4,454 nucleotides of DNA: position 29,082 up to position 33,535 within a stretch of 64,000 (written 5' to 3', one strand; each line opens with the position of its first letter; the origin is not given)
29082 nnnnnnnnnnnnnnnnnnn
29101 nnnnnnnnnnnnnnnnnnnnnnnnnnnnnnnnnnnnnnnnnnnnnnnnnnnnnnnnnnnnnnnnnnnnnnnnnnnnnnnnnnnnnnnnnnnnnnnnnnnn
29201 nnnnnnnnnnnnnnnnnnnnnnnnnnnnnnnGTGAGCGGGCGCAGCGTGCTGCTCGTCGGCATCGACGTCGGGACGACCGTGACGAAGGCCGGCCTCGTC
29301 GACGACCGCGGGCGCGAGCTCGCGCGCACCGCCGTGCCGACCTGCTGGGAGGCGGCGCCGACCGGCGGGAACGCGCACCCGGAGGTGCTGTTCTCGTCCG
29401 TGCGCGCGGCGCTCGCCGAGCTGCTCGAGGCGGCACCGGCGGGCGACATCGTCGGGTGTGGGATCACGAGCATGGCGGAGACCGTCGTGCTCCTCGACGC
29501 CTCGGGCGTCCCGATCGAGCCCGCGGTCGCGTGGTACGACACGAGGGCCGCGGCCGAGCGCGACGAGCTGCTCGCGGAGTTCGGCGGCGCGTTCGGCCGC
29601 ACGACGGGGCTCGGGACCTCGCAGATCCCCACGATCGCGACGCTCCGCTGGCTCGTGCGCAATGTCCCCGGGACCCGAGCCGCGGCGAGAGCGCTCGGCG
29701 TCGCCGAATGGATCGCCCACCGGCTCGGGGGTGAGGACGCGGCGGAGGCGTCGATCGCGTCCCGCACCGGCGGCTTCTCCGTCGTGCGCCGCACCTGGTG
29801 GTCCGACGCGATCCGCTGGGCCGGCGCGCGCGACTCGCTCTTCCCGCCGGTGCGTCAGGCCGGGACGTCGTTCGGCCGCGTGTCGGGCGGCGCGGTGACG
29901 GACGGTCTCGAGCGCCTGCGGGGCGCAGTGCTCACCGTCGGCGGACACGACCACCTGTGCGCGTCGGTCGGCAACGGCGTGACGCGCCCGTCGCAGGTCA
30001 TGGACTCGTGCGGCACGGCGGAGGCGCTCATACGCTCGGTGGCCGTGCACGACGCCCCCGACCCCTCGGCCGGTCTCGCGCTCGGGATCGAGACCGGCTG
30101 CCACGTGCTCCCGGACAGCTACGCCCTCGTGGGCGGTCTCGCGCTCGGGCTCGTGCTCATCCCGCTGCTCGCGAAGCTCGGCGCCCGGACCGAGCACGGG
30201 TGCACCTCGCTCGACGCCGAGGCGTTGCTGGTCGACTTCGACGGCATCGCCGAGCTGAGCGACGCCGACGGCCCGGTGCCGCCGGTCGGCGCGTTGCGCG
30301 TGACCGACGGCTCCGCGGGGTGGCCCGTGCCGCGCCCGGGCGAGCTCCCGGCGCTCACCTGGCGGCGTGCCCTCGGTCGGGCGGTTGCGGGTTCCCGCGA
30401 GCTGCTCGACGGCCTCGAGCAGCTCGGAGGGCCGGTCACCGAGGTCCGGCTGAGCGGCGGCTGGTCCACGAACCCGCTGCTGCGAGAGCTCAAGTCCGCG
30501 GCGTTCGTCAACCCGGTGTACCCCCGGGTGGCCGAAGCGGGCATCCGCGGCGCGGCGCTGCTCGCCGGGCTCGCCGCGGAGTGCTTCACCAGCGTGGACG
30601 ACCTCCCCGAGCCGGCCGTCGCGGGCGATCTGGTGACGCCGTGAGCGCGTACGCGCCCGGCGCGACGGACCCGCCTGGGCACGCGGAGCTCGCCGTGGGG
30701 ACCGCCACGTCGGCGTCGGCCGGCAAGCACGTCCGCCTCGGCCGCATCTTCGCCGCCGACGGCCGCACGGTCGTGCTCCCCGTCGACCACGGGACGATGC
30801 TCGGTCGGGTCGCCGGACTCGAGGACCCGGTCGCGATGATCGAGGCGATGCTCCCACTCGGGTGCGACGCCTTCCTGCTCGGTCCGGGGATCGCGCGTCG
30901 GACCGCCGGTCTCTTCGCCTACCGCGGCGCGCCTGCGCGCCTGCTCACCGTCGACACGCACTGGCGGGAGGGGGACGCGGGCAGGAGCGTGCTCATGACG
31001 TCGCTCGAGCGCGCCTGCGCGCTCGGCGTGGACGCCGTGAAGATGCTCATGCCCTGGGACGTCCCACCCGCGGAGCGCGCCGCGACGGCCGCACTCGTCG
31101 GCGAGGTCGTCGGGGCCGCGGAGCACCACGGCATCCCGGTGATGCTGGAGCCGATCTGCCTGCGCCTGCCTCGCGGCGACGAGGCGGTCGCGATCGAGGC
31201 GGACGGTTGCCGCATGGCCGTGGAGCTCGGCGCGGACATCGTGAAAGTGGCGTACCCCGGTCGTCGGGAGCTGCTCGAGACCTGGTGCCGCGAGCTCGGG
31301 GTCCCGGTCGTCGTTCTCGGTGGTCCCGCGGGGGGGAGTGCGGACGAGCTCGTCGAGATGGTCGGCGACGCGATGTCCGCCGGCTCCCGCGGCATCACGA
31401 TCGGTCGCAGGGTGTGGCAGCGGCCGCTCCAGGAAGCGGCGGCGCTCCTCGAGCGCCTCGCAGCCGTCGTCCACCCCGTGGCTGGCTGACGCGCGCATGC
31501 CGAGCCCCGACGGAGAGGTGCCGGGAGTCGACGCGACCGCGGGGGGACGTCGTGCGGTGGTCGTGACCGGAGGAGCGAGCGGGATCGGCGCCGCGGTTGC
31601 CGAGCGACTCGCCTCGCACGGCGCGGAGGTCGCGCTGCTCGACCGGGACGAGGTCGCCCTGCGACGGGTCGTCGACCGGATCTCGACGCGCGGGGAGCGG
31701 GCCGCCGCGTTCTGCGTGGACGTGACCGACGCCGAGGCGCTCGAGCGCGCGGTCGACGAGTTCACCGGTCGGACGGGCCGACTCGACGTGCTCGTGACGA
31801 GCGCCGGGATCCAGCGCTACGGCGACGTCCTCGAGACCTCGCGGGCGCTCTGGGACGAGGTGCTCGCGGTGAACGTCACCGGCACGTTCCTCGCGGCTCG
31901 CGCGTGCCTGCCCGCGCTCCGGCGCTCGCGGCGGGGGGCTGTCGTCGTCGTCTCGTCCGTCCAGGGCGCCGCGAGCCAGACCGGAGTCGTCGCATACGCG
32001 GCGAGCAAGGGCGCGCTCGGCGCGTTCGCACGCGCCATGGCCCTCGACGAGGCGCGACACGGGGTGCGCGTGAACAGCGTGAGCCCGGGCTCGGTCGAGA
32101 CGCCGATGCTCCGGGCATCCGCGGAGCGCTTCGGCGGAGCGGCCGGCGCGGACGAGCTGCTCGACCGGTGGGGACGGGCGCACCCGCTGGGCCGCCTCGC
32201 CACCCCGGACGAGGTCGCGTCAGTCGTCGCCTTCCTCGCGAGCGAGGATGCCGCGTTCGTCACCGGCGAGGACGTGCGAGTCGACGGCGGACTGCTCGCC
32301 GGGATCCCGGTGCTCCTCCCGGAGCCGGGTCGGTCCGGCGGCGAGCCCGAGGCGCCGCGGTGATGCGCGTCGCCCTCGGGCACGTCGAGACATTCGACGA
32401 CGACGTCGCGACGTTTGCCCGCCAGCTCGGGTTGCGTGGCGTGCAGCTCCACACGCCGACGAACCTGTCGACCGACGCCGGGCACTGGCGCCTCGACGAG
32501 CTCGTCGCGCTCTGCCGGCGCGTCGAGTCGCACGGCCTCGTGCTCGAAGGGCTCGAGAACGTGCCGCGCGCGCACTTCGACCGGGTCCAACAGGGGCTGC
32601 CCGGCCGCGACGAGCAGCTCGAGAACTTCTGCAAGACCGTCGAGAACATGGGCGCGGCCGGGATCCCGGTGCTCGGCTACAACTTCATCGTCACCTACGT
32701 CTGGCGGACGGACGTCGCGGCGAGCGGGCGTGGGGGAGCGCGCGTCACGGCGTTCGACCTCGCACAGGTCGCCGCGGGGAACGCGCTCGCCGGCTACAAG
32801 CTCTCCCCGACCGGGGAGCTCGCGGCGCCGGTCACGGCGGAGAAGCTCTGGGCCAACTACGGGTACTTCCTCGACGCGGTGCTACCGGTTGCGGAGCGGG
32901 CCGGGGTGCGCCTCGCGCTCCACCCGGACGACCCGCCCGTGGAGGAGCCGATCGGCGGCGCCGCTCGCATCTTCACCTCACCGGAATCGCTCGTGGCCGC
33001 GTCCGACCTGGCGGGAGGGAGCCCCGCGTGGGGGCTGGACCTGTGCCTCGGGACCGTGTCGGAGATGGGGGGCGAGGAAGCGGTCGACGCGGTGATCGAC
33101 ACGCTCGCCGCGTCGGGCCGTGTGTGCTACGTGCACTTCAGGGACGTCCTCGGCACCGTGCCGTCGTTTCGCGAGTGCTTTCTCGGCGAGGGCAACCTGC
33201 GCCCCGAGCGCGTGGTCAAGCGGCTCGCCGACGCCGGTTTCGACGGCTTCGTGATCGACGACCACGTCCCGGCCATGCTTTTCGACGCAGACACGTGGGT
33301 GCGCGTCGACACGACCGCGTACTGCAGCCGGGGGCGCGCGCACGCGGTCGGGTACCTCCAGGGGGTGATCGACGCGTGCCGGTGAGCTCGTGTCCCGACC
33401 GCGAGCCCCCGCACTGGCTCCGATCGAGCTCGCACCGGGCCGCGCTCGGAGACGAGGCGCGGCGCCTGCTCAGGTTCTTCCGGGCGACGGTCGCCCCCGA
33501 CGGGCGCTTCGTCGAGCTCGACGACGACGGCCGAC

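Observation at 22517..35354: Thirteen-gene, translationally chained sugar operon whose enzyme set fits no single known pathway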

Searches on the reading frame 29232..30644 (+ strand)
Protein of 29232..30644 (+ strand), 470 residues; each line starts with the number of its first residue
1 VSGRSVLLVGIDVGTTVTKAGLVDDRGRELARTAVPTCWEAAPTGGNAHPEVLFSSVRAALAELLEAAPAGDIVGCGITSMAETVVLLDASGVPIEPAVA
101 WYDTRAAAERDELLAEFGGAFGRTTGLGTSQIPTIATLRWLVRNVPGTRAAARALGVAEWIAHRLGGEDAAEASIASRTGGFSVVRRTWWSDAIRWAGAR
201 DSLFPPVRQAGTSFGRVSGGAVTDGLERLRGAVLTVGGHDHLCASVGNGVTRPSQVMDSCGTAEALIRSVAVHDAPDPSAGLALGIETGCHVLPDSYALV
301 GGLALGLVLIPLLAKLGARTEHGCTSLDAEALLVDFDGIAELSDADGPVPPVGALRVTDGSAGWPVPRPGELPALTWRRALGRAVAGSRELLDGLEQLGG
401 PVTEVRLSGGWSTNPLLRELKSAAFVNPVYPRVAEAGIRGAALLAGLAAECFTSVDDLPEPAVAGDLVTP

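Call 5: search_protein_families(library=pfam, proteins=[window:29232-30644:+], max_evalue=0.01)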
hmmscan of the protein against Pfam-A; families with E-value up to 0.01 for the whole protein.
window:29232-30644:+ (470 aa): 3 families
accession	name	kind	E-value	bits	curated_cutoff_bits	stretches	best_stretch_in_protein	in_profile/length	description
PF00370.27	FGGY_N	-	5e-33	115.2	28.8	1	8-247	2-245/245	FGGY family of carbohydrate kinases, N-terminal domain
PF02782.22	FGGY_C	-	8.7e-08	32.6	27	1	386-449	133-198/198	FGGY family of carbohydrate kinases, C-terminal domain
PF01869.26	BcrAD_BadFG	-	0.0015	18.6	31.5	0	9-68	1-55/271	BadF/BadG/BcrA/BcrD ATPase family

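Call 8: search_protein_families(library=ncbifam, proteins=[window:29232-30644:+], max_evalue=0.001)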
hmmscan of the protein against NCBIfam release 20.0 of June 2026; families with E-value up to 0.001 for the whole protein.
window:29232-30644:+ (470 aa): 11 families
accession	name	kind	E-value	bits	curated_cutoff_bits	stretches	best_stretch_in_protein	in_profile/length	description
TIGR01312.1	XylB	equivalog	1e-32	113.3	380.25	1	9-297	1-288/481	xylulokinase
NF008187.0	PRK10939.1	equivalog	1.5e-24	86.5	528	1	8-262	6-266/521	autoinducer-2 kinase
TIGR01311.1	glycerol_kin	equivalog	1.2e-23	83.2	590.35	1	7-262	2-264/496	glycerol kinase GlpK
NF000756.0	PRK00047.1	subfamily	7.3e-22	77.3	498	2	8-269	7-275/502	glycerol kinase GlpK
TIGR01314.1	gntK_FGGY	equivalog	8.9e-15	54.2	648.55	1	8-270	2-266/505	gluconokinase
TIGR02628.1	fuculo_kin_coli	equivalog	8.7e-13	48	470.9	1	9-268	5-266/465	L-fuculokinase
NF011601.0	PRK15027.1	equivalog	4.5e-12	45.1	912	1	8-302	2-290/484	xylulokinase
TIGR02627.1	rhamnulo_kin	equivalog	8e-10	37.9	527.95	1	74-262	69-253/454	rhamnulokinase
TIGR01315.1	5C_CHO_kinase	subfamily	2e-09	36.7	408.7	1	386-458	428-501/541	FGGY family pentulose kinase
NF007925.0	PRK10640.1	equivalog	3.7e-08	32.2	639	1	57-262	60-259/489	rhamnulokinase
TIGR01234.1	L-ribulokinase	equivalog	0.00011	21.1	583.25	0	46-263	54-293/536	ribulokinase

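Call 25: search_solved_structures(query=window:29232-30644:+, max_evalue=0.00001)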
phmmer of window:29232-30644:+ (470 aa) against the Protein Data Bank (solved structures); distinct sequences matched with E-value up to 0.00001: 30.
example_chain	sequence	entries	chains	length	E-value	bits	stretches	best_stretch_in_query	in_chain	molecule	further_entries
6k78_B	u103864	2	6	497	2.2e-21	79.5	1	9-217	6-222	Glycerol kinase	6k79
2zf5_O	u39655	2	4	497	2.3e-21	79.5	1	9-217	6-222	Glycerol kinase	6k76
6k78_A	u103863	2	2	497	5.8e-21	78.1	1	9-217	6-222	Glycerol kinase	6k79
6ude_A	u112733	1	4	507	2.6e-20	76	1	7-460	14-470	Glycerol kinase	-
5ya0_A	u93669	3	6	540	9.3e-18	67.6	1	8-279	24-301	Autoinducer-2 kinase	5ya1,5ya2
2d4w_A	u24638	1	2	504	2.7e-17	66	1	9-454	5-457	glycerol kinase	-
5gn5_A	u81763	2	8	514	8.6e-17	64.4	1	10-458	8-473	Glycerol kinase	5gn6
3wxi_A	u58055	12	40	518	8.8e-17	64.3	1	10-458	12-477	Glycerol kinase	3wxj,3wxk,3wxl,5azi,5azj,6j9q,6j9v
9lyu_A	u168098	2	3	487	1.7e-16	63.4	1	8-221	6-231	glycerol kinase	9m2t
9lyy_A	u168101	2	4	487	2.1e-16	63.1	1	8-221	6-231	glycerol kinase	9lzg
9lzi_A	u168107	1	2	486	2.2e-16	63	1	8-221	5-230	glycerol kinase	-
9lyu_B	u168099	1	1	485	2.3e-16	62.9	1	8-221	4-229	glycerol kinase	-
3g25_A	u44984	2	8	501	4.1e-14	55.6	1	8-459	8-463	Glycerol kinase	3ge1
3d7e_O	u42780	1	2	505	1.2e-13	54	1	8-219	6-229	Glycerol kinase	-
3h3n_X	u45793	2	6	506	1.6e-13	53.6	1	8-217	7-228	Glycerol kinase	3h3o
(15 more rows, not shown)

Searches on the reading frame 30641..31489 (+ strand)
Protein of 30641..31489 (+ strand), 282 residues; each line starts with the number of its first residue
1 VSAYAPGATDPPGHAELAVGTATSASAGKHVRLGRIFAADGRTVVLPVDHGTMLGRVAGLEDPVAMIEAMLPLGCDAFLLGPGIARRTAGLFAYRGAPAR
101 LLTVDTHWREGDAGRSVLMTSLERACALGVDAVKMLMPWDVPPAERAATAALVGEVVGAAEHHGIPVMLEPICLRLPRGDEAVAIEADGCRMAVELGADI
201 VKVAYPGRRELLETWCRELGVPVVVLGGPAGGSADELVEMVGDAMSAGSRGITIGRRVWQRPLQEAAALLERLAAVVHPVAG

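Call 5: search_protein_families(library=pfam, proteins=[window:30641-31489:+], max_evalue=0.01)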
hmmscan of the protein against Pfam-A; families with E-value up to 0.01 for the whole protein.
window:30641-31489:+ (282 aa): 3 families
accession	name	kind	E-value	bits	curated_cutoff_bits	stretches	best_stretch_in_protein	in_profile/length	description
PF01791.15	DeoC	-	3.7e-28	99.2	23.8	1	43-261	1-229/229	DeoC/LacD family aldolase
PF22649.2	Cgl0159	-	1.7e-05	24.7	27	1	126-259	97-236/251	Cgl0159-like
PF01261.30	AP_endonuc_2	-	0.0024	18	31.1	0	109-173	61-128/249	Xylose isomerase-like TIM barrel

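Call 8: search_protein_families(library=ncbifam, proteins=[window:30641-31489:+], max_evalue=0.001)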
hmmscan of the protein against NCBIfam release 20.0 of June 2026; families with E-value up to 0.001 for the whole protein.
window:30641-31489:+ (282 aa): 8 families
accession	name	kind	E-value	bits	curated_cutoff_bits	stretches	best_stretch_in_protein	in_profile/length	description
NF005556.0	PRK07226.1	subfamily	6.3e-42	143.8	241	1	26-278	3-252/267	2-amino-3,7-dideoxy-D-threo-hept-6-ulosonate synthase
TIGR01949.1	ADH_synth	equivalog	1.7e-36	126.2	299.45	1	27-278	1-245/255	2-amino-3,7-dideoxy-D-threo-hept-6-ulosonate synthase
NF040816.1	Fbpase1_Arch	equivalog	7.4e-27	94.5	430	1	24-278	3-258/271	class I fructose-bisphosphate aldolase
NF006081.0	PRK08227.1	equivalog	1.3e-22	80.4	297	1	16-278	23-274/291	3-hydroxy-5-phosphonooxypentane-2,4-dione thiolase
NF041223.1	BagB_FevI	exception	4.7e-17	62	500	1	26-278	6-255/257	bagremycin/ferroverdin biosynthesis DhnA-type aldolase BagB/FevI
NF006704.0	PRK09250.1-1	equivalog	2.6e-11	43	277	2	37-207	34-212/308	class I fructose-bisphosphate aldolase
NF009498.0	PRK12858.1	subfamily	3.9e-08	32.6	184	1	116-182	108-176/342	tagatose 1,6-diphosphate aldolase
NF005321.0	PRK06852.1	equivalog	5.7e-06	25.6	420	1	187-277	195-291/308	aldolase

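Call 26: search_solved_structures(query=window:30641-31489:+, max_evalue=0.00001)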
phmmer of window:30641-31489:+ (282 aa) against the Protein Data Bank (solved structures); distinct sequences matched with E-value up to 0.00001: 7.
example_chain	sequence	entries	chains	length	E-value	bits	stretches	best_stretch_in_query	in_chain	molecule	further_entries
2qjg_A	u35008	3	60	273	3.4e-25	92.1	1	26-278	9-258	Putative aldolase MJ0400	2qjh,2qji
1w8s_A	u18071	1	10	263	6.7e-17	64.9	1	33-270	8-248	FRUCTOSE-BISPHOSPHATE ALDOLASE CLASS I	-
1ojx_A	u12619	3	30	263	1.4e-16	63.9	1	33-270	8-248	FRUCTOSE-BISPHOSPHATE ALDOLASE CLASS I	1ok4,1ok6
2yce_A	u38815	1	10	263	2.7e-16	62.9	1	33-270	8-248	FRUCTOSE-BISPHOSPHATE ALDOLASE CLASS 1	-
3gkf_O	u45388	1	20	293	4.9e-09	39.1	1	27-278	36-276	Aldolase lsrF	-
3glc_A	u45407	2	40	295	5e-09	39.1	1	27-278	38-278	Aldolase lsrF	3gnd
4p2v_A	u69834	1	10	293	3.5e-08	36.3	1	27-278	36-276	Uncharacterized aldolase LsrF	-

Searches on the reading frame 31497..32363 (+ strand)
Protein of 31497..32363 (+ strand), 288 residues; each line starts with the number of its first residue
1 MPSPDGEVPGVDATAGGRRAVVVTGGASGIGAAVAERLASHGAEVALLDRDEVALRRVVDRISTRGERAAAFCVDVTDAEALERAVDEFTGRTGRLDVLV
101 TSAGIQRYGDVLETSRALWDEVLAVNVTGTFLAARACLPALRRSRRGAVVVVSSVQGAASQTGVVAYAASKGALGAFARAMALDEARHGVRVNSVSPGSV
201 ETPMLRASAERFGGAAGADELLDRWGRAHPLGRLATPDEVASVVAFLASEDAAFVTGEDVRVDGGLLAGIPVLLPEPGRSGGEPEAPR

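Call 5: search_protein_families(library=pfam, proteins=[window:31497-32363:+], max_evalue=0.01)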
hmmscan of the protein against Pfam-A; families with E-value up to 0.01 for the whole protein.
window:31497-32363:+ (288 aa): 12 families
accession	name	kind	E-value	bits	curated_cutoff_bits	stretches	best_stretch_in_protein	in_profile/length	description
PF13561.12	adh_short_C2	-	9.6e-65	218.9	27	1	27-266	3-235/236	Enoyl-(Acyl carrier protein) reductase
PF00106.31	adh_short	-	9.6e-57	192.1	26.6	1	20-209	2-191/195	short chain dehydrogenase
PF08659.16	KR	-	4e-18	66.4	22.6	1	21-182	3-164/180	KR domain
PF23441.1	SDR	-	3.4e-08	33.6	27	1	20-266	9-255/258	SDR-like rossmann domain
PF01370.27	Epimerase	-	1.3e-06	28.5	20.9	1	21-155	1-116/240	NAD dependent epimerase/dehydratase family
PF01073.25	3Beta_HSD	-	0.00012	21.7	22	1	22-139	1-105/280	3-beta hydroxysteroid dehydrogenase/isomerase family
PF02719.21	Polysacc_synt_2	-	0.00023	20.9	20.2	1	21-138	1-116/293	Polysaccharide biosynthesis protein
PF03435.24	Sacchrp_dh_NADP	-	0.00031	21.5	25.1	1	26-89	5-69/129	Saccharopine dehydrogenase NADP binding domain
PF02254.24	TrkA_N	-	0.0015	19.2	23.8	1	26-85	5-58/116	TrkA-N domain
PF02737.24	3HCDH_N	-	0.002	18.5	22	1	26-70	6-50/180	3-hydroxyacyl-CoA dehydrogenase, NAD binding domain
PF16363.11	GDP_Man_Dehyd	-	0.0061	16.5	27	1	23-89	2-74/332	GDP-mannose 4,6 dehydratase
PF04321.23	RmlD_sub_bind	-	0.0094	15.5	27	0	21-137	3-89/287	RmlD substrate binding domain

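Call 8: search_protein_families(library=ncbifam, proteins=[window:31497-32363:+], max_evalue=0.001)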
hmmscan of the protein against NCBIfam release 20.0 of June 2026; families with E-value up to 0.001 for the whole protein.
window:31497-32363:+ (288 aa): 237 families (the best 25 are shown)
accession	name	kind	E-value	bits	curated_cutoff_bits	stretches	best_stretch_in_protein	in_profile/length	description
NF004791.0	PRK06138.1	equivalog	7.5e-71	238.4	312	1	19-268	6-251/252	SDR family oxidoreductase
NF052558.1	MBtsdlDhBudC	equivalog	1.2e-70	238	270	1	19-268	4-243/250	meso-2,3-butanediol dehydrogenase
NF005559.1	PRK07231.1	subfamily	3.8e-64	216.6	215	1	19-267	5-248/249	glucose 1-dehydrogenase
NF005007.0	PRK06398.1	equivalog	2.1e-62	210.7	341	1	19-277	8-256/259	aldose dehydrogenase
TIGR04316.1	dhbA_paeA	equivalog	7.6e-60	202.6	300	1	21-265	1-246/250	2,3-dihydro-2,3-dihydroxybenzoate dehydrogenase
TIGR01830.1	3oxo_ACP_reduc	equivalog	1.4e-58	198.4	297.75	1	21-266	1-238/239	3-oxoacyl-[acyl-carrier-protein] reductase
NF009466.0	PRK12826.1-2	subfamily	1.7e-58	198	222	1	19-266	4-244/248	3-oxoacyl-ACP reductase FabG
NF009468.0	PRK12826.1-4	equivalog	3.9e-58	197.2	318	1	19-267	8-248/256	SDR family oxidoreductase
NF006366.0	PRK08589.1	equivalog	4.1e-58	196.8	386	1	20-268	8-254/272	SDR family oxidoreductase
NF004198.0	PRK05653.1-3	equivalog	2.1e-57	194.4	296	1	19-266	8-246/248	3-oxoacyl-ACP reductase FabG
NF006074.0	PRK08220.1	equivalog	1.4e-56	191.9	312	1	19-265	9-246/251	2,3-dihydro-2,3-dihydroxybenzoate dehydrogenase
NF004203.0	PRK05653.2-4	subfamily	6.3e-55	186.3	313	1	19-265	7-255/260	3-oxoacyl-ACP reductase FabG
TIGR03206.1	benzo_BadH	equivalog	1.1e-54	185.4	431.2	1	19-266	4-248/250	2-hydroxycyclohexanecarboxyl-CoA dehydrogenase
NF006121.0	PRK08265.1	subfamily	2.2e-54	184.7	294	1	19-266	8-245/263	short chain dehydrogenase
NF009093.0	PRK12429.1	subfamily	1.9e-53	181.4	258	1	19-268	6-258/259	3-hydroxybutyrate dehydrogenase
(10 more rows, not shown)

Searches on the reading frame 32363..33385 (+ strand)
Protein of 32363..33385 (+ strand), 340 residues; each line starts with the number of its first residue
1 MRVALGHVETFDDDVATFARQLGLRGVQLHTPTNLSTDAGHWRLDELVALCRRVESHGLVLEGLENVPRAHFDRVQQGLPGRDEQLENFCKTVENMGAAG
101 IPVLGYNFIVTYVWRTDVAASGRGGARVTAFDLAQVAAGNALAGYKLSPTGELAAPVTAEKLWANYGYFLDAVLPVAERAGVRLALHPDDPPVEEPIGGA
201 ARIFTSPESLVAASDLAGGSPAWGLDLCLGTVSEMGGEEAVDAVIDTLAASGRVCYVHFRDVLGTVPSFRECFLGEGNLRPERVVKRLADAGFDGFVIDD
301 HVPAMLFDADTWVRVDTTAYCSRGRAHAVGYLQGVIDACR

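Call 7: search_protein_families(library=pfam, proteins=[window:32363-33385:+], max_evalue=0.01)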
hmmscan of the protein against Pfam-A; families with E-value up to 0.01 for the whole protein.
window:32363-33385:+ (340 aa): 2 families
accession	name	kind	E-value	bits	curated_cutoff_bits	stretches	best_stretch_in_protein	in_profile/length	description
PF03786.19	UxuA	-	1.6e-46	159.2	23.7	1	23-339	25-350/352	D-mannonate dehydratase (UxuA)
PF01261.30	AP_endonuc_2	-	7.3e-13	49.2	31.1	1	18-298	3-226/249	Xylose isomerase-like TIM barrel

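Call 9: search_protein_families(library=ncbifam, proteins=[window:32363-33385:+], max_evalue=0.001)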
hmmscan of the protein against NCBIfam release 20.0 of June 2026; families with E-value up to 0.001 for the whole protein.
window:32363-33385:+ (340 aa): 2 families
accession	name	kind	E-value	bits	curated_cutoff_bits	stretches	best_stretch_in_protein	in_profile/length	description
NF003027.0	PRK03906.1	subfamily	4e-40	137.9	191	2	156-339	202-377/385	mannonate dehydratase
TIGR00695.1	uxuA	equivalog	1.2e-27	97.1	199.55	2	157-279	203-321/394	mannonate dehydratase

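Call 27: search_solved_structures(query=window:32363-33385:+, max_evalue=0.001)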
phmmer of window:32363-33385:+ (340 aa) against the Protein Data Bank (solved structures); distinct sequences matched with E-value up to 0.001: 3.
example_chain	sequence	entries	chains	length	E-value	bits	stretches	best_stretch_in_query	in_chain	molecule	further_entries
3ban_A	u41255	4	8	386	3.2e-32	115.1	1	41-307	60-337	D-mannonate dehydratase | Mannonate dehydratase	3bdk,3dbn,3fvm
1tz9_A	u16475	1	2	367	4.8e-27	98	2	153-338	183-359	Mannonate dehydratase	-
4eac_A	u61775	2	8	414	8e-20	74.3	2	151-288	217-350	Mannonate dehydratase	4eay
